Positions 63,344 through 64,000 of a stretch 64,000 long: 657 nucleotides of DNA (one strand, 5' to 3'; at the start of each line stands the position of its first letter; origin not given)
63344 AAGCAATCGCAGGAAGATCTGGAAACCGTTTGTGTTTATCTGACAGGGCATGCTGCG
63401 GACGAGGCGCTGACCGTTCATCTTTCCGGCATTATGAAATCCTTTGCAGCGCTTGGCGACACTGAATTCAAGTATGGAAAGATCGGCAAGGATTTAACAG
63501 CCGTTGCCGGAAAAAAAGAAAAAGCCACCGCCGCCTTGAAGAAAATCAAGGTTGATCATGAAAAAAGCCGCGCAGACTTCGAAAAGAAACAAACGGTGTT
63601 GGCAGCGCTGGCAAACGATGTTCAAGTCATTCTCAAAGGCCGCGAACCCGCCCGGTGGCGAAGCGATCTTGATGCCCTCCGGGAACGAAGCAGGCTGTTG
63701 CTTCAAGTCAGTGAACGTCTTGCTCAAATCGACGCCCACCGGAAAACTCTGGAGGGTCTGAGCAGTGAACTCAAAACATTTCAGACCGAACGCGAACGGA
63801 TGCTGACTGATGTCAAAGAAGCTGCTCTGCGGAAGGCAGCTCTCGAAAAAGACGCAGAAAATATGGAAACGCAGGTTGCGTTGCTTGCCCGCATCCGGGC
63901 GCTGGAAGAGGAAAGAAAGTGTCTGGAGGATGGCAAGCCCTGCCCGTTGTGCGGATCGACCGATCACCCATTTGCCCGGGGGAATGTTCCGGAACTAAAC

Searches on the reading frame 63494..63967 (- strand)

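Call 62: search_protein_families(library=pfam, proteins=[window:63494-63967:-], max_evalue=1)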
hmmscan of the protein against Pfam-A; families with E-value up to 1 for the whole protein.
window:63494-63967:- (157 aa): 1 family
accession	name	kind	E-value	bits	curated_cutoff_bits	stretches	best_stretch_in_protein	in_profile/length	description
PF15830.10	DUF4712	-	0.063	13.3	27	1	109-135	182-208/254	Domain of unknown function (DUF4712)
